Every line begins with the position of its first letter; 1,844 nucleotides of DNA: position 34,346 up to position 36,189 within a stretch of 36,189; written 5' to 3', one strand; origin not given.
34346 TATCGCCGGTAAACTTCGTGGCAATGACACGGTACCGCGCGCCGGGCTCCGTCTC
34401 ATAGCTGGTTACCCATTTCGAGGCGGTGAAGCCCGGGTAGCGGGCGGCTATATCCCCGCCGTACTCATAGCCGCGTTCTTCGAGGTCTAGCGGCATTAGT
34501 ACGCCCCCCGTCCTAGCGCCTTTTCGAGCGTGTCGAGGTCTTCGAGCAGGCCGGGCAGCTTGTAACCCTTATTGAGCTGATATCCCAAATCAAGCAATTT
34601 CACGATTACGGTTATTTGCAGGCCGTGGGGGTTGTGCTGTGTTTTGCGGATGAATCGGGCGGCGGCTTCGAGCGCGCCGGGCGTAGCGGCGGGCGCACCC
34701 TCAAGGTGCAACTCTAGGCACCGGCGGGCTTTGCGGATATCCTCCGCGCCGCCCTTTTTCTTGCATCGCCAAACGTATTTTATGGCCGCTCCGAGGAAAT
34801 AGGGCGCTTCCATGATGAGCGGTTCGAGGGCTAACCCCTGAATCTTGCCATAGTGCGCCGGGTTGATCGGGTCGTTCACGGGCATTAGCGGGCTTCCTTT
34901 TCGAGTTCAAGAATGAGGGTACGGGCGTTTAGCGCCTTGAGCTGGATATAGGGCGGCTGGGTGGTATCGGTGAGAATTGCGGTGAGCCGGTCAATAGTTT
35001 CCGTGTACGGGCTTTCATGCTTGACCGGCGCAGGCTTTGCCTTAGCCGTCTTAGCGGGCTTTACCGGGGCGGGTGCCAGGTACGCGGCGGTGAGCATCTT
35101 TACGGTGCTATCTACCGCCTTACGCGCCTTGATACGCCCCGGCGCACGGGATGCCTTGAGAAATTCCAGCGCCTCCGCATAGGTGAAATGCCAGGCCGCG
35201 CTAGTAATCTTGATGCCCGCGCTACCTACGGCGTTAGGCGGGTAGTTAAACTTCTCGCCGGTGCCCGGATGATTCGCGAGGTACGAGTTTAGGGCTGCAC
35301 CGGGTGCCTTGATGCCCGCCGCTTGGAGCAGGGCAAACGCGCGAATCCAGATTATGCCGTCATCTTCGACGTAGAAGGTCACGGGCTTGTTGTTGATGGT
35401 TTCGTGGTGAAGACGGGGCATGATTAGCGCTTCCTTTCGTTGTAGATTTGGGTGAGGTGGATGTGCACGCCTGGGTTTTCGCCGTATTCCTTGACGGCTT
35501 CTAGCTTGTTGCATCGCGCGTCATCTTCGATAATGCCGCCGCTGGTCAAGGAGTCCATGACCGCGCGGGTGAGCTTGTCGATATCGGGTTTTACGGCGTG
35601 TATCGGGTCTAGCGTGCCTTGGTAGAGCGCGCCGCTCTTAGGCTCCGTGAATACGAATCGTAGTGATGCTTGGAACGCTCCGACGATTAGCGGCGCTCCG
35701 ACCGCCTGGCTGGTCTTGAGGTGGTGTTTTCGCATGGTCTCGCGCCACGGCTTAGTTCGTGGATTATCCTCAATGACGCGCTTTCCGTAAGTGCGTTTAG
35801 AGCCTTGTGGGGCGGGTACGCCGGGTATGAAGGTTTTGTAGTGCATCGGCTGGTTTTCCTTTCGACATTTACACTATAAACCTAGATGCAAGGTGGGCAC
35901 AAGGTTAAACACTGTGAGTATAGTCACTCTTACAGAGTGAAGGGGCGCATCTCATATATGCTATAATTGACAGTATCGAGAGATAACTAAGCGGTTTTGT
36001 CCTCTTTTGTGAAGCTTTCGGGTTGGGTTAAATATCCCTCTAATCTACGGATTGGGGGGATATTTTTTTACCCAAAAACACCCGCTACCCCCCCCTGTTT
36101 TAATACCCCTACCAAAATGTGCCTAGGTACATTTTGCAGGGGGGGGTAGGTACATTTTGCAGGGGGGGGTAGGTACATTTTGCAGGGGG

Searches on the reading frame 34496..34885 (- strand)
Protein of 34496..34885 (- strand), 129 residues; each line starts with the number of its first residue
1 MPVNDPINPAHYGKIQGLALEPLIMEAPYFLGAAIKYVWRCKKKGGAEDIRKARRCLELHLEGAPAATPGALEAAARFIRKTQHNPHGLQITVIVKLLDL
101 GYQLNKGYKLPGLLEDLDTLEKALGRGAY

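Call 10: search_protein_families(library=pfam, proteins=[window:34496-34885:-], max_evalue=0.01)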
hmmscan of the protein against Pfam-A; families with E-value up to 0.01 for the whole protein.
window:34496-34885:- (129 aa): 1 family
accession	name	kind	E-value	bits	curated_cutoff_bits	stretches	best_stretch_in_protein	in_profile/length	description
PF11753.13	DUF3310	-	6.5e-08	32.9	24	1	8-55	3-57/60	Protein of unknwon function (DUF3310)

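Call 11: search_protein_families(library=phrogs, proteins=[window:34496-34885:-], max_evalue=0.001)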
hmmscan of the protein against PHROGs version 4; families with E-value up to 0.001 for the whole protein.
window:34496-34885:- (129 aa): 9 families
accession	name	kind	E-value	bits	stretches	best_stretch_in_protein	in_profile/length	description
phrog_11324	-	other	3.9e-13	51.1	1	2-63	6-70/139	nucleotide kinase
phrog_236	-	other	8.8e-11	43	1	4-62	239-303/431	nucleotide kinase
phrog_4824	-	unknown function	6.4e-09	36.9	1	4-66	4-65/128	-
phrog_1689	-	other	1.7e-07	32.3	1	27-62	196-232/243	nucleotide kinase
phrog_2781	-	unknown function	7e-07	30.5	1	29-60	208-240/253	-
phrog_5839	-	unknown function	6e-06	27.3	1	5-58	6-61/128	-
phrog_4897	-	other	9.4e-06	26.9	1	4-59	113-175/186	kinase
phrog_23238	-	unknown function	2.6e-05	25.1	1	27-61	156-190/196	-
phrog_25460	-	unknown function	0.00055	20.7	1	6-62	77-138/144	-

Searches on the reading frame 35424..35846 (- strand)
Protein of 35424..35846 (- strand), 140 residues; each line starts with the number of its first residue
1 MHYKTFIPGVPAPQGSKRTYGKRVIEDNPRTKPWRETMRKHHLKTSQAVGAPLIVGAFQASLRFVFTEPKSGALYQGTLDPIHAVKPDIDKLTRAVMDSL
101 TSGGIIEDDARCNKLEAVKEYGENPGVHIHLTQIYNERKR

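Call 10: search_protein_families(library=pfam, proteins=[window:35424-35846:-], max_evalue=0.01)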
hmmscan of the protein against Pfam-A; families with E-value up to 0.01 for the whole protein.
window:35424-35846:- (140 aa): 1 family
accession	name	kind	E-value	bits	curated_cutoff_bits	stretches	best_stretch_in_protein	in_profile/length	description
PF05866.16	RusA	-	9e-13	49.4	22.8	1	13-131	4-123/124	Endodeoxyribonuclease RusA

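Call 11: search_protein_families(library=phrogs, proteins=[window:35424-35846:-], max_evalue=0.001)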
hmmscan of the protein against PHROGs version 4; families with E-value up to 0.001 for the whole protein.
window:35424-35846:- (140 aa): 4 families
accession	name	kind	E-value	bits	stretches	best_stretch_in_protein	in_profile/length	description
phrog_140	-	DNA, RNA and nucleotide metabolism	8.1e-26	92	1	1-138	37-172/219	RusA-like Holliday junction resolvase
phrog_3055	-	DNA, RNA and nucleotide metabolism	1.2e-12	48.7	1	4-132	68-209/233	RusA-like Holliday junction resolvase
phrog_1532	-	unknown function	0.00048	20.8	1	88-120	25-57/80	-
phrog_34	-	DNA, RNA and nucleotide metabolism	0.00088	20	0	86-137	143-197/259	RusA-like Holliday junction resolvase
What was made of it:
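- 35424..35846 (-): RusA-like resolvase gene, the first gene of the divergent leftward early operon. It marks the left boundary of the intergenic control region. Calls 10, 11.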

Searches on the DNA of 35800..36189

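Call 75: search_rna_families(source=window, start=35800, end=36189, threshold=evalue, max_evalue=1)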
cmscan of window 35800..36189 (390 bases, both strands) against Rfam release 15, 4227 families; matches with E-value up to 1: 2.
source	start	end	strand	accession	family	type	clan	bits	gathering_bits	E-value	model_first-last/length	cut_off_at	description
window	36029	36153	-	RF02450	ncr1175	Gene; sRNA;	-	17.8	60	0.84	1-110/110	no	Bacillus sRNA ncr1175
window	36047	36093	-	RF01785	blv_FSE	Cis-reg; frameshift_element;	-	17.2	34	0.91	1-27/27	no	ribosomal frameshift site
